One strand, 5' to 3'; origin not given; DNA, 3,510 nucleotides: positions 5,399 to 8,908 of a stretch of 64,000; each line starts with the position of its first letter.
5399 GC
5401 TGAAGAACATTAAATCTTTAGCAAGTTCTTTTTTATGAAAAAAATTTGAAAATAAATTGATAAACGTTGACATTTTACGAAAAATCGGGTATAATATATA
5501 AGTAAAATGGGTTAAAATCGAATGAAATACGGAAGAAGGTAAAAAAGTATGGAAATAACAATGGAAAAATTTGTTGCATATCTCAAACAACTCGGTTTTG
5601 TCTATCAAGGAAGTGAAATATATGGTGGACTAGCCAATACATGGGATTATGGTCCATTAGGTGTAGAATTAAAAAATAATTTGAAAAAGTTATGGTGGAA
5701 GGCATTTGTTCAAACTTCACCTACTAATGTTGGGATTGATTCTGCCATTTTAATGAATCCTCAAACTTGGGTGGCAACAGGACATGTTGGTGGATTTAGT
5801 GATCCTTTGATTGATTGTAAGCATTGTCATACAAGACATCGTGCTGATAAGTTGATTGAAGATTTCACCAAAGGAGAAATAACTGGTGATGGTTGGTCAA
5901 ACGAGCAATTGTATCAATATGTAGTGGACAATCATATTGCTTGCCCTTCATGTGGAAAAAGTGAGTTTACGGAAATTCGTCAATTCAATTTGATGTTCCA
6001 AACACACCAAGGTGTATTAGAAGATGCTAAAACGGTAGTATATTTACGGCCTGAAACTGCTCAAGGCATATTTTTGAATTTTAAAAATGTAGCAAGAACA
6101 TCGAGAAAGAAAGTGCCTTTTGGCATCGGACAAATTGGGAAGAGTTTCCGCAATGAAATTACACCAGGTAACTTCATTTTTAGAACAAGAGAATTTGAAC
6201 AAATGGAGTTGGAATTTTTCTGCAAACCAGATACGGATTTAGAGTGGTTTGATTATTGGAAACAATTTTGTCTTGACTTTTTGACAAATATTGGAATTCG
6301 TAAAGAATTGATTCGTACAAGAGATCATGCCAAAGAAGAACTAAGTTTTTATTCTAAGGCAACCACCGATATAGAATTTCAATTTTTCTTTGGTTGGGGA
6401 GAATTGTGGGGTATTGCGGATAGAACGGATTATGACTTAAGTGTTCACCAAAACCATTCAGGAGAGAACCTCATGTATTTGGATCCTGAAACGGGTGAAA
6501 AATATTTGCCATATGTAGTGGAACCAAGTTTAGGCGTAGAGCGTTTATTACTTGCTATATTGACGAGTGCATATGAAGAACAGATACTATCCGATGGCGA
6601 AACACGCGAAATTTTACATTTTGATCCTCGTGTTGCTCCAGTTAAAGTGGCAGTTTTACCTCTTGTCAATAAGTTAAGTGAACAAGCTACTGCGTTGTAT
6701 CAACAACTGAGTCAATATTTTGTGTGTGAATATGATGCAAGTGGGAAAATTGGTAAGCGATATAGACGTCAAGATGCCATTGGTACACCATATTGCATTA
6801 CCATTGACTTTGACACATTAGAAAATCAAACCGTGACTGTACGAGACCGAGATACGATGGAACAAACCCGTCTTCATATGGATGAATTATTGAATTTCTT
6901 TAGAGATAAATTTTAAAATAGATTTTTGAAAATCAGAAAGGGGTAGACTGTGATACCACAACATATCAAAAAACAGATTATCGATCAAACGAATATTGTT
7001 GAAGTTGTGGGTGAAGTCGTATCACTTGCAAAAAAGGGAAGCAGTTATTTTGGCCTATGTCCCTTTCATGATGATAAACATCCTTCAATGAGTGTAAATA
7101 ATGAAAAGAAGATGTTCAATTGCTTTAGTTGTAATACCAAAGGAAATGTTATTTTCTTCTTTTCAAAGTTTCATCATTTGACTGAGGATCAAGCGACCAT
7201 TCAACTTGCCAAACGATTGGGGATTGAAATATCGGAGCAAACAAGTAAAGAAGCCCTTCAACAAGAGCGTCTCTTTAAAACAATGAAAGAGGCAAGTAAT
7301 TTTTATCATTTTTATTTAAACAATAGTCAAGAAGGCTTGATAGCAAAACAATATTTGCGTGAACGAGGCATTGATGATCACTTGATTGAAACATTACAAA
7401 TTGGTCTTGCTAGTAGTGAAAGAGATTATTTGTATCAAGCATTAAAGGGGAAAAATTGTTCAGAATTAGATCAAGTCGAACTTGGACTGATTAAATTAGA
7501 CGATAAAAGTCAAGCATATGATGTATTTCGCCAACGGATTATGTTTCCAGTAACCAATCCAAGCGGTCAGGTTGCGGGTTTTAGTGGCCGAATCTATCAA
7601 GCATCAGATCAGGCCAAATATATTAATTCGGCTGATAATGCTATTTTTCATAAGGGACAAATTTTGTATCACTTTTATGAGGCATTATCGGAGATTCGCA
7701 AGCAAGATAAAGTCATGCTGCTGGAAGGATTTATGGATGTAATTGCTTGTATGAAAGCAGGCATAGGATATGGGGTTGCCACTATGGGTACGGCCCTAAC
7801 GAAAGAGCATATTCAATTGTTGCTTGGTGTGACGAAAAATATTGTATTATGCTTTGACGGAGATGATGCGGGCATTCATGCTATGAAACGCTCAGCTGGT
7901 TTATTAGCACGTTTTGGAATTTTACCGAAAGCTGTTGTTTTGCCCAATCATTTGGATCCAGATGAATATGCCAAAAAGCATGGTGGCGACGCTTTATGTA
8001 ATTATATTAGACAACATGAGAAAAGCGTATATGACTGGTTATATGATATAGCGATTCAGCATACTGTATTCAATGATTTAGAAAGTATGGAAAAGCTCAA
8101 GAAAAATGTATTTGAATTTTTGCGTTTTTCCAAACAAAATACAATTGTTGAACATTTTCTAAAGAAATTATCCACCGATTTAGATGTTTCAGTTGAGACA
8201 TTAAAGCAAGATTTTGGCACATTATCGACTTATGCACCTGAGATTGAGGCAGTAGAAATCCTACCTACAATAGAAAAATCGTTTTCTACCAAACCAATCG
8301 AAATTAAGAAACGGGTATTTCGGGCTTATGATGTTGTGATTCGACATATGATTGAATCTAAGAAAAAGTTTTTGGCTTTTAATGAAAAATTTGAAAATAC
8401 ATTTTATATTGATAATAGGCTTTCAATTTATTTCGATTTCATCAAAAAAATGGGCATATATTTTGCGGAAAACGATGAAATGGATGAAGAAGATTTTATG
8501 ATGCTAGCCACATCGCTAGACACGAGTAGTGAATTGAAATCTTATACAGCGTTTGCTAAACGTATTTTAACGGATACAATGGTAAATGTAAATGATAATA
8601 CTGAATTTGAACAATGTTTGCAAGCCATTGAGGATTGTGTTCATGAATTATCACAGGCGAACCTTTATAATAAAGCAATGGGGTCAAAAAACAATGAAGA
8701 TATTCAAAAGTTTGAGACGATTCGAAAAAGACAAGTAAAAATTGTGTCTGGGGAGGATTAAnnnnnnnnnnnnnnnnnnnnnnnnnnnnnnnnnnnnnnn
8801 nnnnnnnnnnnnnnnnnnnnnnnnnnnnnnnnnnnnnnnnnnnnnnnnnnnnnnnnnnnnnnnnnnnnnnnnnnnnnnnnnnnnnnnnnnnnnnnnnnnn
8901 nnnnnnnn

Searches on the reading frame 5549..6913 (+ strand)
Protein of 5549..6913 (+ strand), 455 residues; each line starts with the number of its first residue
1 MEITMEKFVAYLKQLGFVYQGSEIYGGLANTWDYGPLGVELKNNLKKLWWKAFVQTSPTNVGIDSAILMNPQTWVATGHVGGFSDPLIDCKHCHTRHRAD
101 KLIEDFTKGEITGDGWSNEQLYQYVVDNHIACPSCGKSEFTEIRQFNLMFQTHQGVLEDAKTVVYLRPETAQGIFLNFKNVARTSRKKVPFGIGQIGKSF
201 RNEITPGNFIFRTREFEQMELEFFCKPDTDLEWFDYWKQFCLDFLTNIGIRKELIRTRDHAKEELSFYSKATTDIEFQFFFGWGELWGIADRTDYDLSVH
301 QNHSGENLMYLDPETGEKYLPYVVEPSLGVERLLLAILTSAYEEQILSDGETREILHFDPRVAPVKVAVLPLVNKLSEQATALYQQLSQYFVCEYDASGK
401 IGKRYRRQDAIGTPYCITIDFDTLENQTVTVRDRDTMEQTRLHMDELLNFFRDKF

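Call 60: search_protein_families(library=pfam, proteins=[window:5549-6913:+], max_evalue=0.00001)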
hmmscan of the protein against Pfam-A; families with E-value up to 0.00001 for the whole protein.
window:5549-6913:+ (455 aa): 2 families
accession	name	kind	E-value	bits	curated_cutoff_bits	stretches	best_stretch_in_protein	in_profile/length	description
PF03129.25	HGTP_anticodon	-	7.3e-24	84.2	21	1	366-453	1-93/94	Anticodon binding domain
PF00587.30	tRNA-synt_2b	-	1.7e-12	48.2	29.3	1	161-339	8-177/179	tRNA synthetase class II core domain (G, H, P, S and T)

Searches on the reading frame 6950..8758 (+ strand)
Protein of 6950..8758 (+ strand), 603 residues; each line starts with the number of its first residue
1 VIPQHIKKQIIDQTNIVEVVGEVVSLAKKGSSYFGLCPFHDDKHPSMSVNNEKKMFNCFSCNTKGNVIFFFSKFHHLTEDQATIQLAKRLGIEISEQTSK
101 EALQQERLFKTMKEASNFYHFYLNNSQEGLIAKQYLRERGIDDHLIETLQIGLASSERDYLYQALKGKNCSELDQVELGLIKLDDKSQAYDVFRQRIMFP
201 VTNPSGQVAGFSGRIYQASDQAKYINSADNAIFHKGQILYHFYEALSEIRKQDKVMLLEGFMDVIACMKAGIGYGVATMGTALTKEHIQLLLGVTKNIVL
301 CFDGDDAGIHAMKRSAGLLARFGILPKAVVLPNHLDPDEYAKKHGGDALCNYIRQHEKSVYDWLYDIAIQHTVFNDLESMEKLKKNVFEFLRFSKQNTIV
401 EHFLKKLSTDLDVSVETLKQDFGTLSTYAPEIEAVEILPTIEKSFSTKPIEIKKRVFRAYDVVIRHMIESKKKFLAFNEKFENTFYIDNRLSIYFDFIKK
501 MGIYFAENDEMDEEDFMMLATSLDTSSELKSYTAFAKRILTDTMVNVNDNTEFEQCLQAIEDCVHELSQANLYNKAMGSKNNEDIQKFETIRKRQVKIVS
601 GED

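Call 60: search_protein_families(library=pfam, proteins=[window:6950-8758:+], max_evalue=0.00001)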
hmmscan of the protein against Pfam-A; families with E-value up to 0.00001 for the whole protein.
window:6950-8758:+ (603 aa): 5 families
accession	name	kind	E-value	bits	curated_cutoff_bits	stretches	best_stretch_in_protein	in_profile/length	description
PF08275.17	DNAG_N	-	1e-36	126.3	26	1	119-245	2-127/128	DNA primase catalytic core, N-terminal domain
PF01807.25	Zn_ribbon_DnaG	-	6.3e-29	100.1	24.9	1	4-97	3-96/98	CHC2 zinc finger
PF13155.12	Toprim_2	-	2.5e-20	73.1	22.1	1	257-340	2-87/88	Toprim-like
PF13662.12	Toprim_4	-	4e-15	56.2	25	1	254-321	2-76/85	Toprim domain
PF01751.28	Toprim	-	9.3e-10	39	23.1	1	255-318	2-83/96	Toprim domain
